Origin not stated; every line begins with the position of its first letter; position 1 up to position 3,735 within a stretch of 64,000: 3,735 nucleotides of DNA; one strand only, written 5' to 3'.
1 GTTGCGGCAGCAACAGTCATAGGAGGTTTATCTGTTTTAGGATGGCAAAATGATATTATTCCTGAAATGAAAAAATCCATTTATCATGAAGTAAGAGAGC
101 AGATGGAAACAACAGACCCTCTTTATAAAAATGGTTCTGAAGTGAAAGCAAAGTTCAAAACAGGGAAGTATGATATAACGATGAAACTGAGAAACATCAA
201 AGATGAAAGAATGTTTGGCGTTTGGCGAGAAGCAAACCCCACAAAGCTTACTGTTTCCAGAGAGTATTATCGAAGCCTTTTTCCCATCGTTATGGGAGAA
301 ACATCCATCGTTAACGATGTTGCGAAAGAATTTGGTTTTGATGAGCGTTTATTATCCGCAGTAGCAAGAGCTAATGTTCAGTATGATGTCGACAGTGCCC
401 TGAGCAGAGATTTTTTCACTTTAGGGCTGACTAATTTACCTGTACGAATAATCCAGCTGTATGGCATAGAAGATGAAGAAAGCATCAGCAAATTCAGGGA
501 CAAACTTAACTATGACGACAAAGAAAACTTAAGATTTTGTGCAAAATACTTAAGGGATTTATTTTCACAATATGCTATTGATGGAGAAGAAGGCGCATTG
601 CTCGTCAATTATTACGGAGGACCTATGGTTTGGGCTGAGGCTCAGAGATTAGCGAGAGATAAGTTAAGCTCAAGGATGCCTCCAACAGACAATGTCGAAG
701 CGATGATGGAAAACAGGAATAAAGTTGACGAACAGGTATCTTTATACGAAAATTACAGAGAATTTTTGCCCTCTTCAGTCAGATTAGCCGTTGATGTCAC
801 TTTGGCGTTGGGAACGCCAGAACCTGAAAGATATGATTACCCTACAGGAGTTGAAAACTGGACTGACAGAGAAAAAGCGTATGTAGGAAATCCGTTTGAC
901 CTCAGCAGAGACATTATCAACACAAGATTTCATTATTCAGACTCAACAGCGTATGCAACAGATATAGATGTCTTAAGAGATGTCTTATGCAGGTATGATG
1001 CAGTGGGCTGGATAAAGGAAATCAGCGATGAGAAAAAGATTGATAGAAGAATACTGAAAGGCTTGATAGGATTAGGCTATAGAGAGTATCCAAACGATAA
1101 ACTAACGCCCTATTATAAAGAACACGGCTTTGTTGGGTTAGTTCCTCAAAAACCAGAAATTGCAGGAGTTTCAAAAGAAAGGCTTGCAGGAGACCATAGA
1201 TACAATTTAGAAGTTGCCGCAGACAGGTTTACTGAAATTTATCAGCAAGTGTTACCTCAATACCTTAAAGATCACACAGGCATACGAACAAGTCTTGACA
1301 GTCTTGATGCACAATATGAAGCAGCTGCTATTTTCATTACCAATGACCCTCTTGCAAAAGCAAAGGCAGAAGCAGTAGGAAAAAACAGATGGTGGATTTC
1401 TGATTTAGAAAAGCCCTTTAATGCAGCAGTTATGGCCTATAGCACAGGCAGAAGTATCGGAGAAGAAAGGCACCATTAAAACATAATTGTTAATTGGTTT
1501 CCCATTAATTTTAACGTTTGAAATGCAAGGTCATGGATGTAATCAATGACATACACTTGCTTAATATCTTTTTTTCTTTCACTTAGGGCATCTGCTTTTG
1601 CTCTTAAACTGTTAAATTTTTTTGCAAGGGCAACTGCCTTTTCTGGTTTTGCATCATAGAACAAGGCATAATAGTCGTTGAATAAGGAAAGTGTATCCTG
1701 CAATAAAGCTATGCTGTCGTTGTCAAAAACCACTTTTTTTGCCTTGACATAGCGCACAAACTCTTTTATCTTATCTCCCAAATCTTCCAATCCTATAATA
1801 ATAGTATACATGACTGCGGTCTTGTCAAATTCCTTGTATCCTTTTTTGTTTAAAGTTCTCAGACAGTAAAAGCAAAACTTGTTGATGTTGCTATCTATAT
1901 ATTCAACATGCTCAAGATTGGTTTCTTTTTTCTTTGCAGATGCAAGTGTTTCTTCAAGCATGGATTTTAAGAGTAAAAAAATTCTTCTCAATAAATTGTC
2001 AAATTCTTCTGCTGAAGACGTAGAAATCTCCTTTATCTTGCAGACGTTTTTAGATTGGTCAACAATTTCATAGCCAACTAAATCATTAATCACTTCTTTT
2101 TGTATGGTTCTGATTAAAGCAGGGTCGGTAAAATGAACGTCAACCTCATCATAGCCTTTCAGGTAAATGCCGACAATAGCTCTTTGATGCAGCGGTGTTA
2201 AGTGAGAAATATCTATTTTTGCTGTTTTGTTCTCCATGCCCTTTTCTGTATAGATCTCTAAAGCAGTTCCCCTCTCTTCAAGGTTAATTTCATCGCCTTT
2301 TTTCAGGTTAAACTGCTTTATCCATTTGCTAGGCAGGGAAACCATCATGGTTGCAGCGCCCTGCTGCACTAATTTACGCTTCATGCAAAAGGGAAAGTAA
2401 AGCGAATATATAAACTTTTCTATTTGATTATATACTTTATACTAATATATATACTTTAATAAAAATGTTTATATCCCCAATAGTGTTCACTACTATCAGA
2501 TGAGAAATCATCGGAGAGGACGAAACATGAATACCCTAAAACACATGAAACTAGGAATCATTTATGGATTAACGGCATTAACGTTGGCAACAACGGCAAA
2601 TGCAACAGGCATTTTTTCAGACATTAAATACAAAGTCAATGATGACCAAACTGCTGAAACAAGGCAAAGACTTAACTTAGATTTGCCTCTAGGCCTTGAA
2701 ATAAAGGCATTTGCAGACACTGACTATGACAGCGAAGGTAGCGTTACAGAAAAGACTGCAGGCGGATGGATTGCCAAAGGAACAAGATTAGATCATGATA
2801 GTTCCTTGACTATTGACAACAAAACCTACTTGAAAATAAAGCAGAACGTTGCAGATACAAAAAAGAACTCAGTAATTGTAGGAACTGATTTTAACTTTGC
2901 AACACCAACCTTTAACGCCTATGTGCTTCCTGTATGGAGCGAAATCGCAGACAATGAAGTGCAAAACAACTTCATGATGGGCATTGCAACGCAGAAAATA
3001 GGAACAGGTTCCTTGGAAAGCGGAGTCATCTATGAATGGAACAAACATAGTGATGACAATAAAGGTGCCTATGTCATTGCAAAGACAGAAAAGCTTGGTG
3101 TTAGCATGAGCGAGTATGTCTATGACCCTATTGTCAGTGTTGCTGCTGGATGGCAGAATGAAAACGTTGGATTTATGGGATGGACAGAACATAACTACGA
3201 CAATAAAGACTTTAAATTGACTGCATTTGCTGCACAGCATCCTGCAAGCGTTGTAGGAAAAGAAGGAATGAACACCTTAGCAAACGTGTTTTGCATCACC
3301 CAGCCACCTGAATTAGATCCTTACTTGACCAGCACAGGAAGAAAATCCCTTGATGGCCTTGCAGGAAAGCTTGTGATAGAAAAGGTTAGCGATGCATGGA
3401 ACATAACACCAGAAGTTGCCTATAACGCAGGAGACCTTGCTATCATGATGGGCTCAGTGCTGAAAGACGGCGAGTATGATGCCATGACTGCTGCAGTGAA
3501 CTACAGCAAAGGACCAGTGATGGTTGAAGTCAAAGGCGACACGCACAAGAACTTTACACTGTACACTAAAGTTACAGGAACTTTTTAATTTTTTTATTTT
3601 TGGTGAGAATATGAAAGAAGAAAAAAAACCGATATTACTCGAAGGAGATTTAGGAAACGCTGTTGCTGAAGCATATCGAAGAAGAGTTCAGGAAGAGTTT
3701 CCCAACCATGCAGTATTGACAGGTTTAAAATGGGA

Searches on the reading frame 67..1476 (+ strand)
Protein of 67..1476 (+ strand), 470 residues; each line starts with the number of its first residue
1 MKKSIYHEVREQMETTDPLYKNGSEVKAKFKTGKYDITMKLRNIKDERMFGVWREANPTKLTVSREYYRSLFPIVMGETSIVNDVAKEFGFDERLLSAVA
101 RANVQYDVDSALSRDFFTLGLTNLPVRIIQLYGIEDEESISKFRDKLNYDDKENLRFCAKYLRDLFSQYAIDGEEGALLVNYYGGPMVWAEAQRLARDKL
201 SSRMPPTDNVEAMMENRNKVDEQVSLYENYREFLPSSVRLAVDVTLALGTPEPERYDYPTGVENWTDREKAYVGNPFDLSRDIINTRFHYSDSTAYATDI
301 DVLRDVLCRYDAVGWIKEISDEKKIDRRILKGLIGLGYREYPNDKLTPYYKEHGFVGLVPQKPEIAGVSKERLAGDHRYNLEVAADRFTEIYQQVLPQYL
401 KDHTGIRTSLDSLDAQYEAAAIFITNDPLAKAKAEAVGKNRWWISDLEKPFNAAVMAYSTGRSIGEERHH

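Call 5: search_protein_families(library=pfam, proteins=[window:67-1476:+], max_evalue=1)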
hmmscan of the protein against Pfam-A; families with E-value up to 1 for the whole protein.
window:67-1476:+ (470 aa): 0 families

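Call 6: search_protein_families(library=ncbifam, proteins=[window:67-1476:+], max_evalue=1)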
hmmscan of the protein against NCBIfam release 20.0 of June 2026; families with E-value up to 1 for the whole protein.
window:67-1476:+ (470 aa): 0 families

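Call 17: search_protein_families(library=phrogs, proteins=[window:67-1476:+], max_evalue=1)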
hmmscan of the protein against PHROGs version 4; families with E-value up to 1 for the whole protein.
window:67-1476:+ (470 aa): 0 families

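Call 27: search_protein_families(library=padloc, proteins=[window:67-1476:+], max_evalue=1)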
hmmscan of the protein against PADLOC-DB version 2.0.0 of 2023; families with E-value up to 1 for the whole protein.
window:67-1476:+ (470 aa): 0 families

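Call 86: search_solved_structures(query=window:67-1476:+, max_evalue=1)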
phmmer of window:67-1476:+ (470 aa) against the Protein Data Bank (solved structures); distinct sequences matched with E-value up to 1: 1.
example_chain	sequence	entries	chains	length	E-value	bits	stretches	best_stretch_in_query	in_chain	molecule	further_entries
8jvb_A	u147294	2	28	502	0.97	11.7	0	211-259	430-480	Type II and III secretion system protein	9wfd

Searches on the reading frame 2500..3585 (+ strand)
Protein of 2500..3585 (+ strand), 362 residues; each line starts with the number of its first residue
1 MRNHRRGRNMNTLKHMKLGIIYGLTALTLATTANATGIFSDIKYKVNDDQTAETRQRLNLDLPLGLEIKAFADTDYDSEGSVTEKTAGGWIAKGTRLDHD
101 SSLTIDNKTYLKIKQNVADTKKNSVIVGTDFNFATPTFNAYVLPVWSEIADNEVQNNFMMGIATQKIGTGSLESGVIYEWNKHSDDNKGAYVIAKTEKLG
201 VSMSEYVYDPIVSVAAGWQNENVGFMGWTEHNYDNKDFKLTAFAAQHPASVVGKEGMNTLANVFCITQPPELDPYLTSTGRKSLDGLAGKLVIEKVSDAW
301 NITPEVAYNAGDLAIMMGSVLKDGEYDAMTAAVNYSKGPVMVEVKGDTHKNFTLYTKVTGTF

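Call 5: search_protein_families(library=pfam, proteins=[window:2500-3585:+], max_evalue=1)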
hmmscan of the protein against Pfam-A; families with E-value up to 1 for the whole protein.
window:2500-3585:+ (362 aa): 0 families

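Call 6: search_protein_families(library=ncbifam, proteins=[window:2500-3585:+], max_evalue=1)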
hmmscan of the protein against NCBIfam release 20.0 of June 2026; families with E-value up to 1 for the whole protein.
window:2500-3585:+ (362 aa): 0 families

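Call 17: search_protein_families(library=phrogs, proteins=[window:2500-3585:+], max_evalue=1)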
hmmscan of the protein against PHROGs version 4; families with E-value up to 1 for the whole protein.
window:2500-3585:+ (362 aa): 0 families

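Call 27: search_protein_families(library=padloc, proteins=[window:2500-3585:+], max_evalue=1)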
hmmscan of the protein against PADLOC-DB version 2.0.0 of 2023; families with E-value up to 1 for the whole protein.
window:2500-3585:+ (362 aa): 0 families

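Call 84: search_solved_structures(query=window:2500-3585:+, max_evalue=1)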
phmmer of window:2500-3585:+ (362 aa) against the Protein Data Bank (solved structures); distinct sequences matched with E-value up to 1: 1.
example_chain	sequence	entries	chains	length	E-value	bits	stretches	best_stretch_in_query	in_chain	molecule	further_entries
7arc_G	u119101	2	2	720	0.84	11.9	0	65-147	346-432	75 kDa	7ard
